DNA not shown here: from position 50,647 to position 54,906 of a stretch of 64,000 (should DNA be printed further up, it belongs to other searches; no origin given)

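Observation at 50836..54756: Giant ParA/MinD-like ATPase fused to a ~1000-aa Glu/Arg/Lys-rich coiled-coil tail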

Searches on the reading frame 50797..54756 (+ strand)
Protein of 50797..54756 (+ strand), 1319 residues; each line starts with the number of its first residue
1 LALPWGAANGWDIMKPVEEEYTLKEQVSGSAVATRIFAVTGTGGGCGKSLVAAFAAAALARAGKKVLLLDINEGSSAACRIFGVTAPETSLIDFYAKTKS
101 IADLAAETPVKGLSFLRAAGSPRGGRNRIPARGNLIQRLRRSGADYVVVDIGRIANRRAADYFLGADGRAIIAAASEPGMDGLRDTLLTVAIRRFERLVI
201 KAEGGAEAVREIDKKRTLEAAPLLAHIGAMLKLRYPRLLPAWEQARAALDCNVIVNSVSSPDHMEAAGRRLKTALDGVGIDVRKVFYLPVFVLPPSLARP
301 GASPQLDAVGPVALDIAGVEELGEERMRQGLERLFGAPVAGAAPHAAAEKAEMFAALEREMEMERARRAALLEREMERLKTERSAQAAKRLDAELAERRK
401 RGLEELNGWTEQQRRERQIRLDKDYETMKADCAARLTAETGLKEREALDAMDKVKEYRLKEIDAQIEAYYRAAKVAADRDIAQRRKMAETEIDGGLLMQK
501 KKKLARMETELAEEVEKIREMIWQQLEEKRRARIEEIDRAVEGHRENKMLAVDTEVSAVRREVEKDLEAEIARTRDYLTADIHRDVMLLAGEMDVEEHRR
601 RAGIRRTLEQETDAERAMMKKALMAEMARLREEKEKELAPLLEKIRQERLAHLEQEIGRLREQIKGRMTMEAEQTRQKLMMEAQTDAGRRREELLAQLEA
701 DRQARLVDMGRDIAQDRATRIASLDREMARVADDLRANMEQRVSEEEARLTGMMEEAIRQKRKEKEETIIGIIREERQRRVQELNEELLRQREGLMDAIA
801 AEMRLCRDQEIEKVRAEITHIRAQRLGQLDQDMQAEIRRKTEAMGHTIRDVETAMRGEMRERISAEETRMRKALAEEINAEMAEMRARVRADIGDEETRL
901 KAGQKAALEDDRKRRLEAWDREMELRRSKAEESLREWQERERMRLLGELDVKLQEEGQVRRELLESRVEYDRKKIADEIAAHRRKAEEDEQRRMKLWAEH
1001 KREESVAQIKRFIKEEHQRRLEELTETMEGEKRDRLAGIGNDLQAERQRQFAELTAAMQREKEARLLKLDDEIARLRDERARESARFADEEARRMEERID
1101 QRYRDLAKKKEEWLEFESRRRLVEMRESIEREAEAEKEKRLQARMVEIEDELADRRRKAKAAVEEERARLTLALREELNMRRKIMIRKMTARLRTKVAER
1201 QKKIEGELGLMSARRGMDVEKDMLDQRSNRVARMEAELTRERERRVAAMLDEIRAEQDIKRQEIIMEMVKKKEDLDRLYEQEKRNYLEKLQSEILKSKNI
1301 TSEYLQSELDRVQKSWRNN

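Call 3: search_protein_families(library=pfam, proteins=[window:50836-54756:+], max_evalue=1)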
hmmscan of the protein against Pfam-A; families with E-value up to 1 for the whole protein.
window:50836-54756:+ (1306 aa): 5 families
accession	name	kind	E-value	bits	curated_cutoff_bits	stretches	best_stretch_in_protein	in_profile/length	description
PF01656.29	CbiA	-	1.8e-06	28.4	25.4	1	25-71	2-47/125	CobQ/CobB/MinD/ParA nucleotide binding domain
PF13614.12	AAA_31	-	3.4e-06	27.6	27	1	22-103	2-84/177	AAA domain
PF10609.15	ParA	-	0.00013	22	27.1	1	22-72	4-54/246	NUBPL iron-transfer P-loop NTPase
PF00142.24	Fer4_NifH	-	0.016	15.1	25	1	23-94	2-71/271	4Fe-4S iron sulfur cluster binding proteins, NifH/frxC family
PF06564.18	CBP_BcsQ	-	0.024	14.6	21.3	1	23-59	3-39/234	Cellulose biosynthesis protein BcsQ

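Call 4: search_protein_families(library=ncbifam, proteins=[window:50836-54756:+], max_evalue=1)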
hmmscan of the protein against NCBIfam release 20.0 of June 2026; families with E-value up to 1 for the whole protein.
window:50836-54756:+ (1306 aa): 16 families
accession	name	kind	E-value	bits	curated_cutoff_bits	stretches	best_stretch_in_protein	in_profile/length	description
TIGR01007.1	eps_fam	subfamily_domain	9.1e-09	35.1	108.05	1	14-141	10-138/204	polysaccharide biosynthesis tyrosine autokinase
TIGR03018.1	pepcterm_TyrKin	hypoth_equivalog_domain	4.6e-06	26.1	230.65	1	21-109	35-123/207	XrtA-associated tyrosine autokinase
TIGR01969.1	minD_arch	subfamily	3.1e-05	23.3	201.75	1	24-179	3-154/251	cell division ATPase MinD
NF041136.1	MrpORP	equivalog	9.6e-05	21.8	450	1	20-73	5-57/365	iron-sulfur cluster carrier protein MrpORP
TIGR03029.1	EpsG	equivalog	9.9e-05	21.6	313.8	1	21-139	103-219/274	chain length determinant protein tyrosine kinase EpsG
TIGR01968.1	minD_bact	equivalog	0.00063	19.2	212.9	1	22-70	2-50/261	septum site-determining protein MinD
TIGR03371.1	cellulose_yhjQ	equivalog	0.00075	19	157.85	1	23-151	3-134/246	cellulose biosynthesis protein BcsQ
NF041546.1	ParA_partition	equivalog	0.0012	18.4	180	1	24-64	2-42/203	ParA family partition ATPase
TIGR02016.1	BchX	equivalog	0.0087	15.4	331.2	1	22-87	1-64/296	chlorophyllide a reductase iron protein subunit X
NF047398.1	AAA_KGGVGR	domain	0.016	15.5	90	1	22-58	3-39/190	KGGVGR-motif variant AAA ATPase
NF008669.0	PRK11670.1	equivalog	0.03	13.2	348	1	21-59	107-145/369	iron-sulfur cluster carrier protein ApbC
NF009701.0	PRK13230.1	subfamily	0.038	13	350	1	23-60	3-39/291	nitrogenase reductase-like protein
NF005853.0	PRK07774.1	equivalog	0.063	12.7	303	1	21-63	6-43/250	SDR family oxidoreductase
TIGR01281.1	DPOR_bchL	equivalog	0.071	12.5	345.15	1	23-69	2-47/268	ferredoxin:protochlorophyllide reductase (ATP-dependent) iron-sulfur ATP-binding protein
NF005474.0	PRK07074.1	equivalog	0.081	12.6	361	1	21-66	3-43/259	SDR family oxidoreductase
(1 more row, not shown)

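Call 6: find_encoding_contigs(protein=window:50836-54756:+, flank=8000)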
Protein window:50836-54756:+ (1306 aa): no gene with exactly this product is on record in the collection.

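Call 7: find_encoding_contigs(protein=window:50797-54756:+, flank=8000)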
Protein window:50797-54756:+ (1319 aa): no gene with exactly this product is on record in the collection.

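Call 24: find_homologous_proteins(query=A1, max_evalue=1e-10)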
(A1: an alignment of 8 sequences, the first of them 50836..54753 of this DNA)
Query A1 (8 sequences): 8000 candidates shared short words with the query, none scored E <= 1e-10.

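Call 65: find_related_loci(query=A1, collection=metagenome_contigs, flank=6000)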
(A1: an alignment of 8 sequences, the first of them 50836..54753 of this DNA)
Query A1 (1306 aa) in metagenome_contigs; peptide patterns used: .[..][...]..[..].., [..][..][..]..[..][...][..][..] (x = any residue, [..] = any of these).
317 stretches matched a pattern; 5 encode a relative of the query (tblastn E <= 1e-3); 4 distinct loci.
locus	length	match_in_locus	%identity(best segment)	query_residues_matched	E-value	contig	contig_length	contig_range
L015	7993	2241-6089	49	22-1306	0e+0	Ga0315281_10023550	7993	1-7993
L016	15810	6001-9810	27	35-1306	1e-114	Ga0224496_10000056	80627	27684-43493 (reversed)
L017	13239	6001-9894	36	15-1306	0e+0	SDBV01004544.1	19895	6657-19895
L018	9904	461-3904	32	15-1306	1e-154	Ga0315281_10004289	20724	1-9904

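Call 82: search_protein_families(library=padloc, proteins=[window:50836-54753:+], max_evalue=0.01)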
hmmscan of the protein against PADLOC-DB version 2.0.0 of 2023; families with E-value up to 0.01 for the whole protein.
window:50836-54753:+ (1306 aa): 0 families
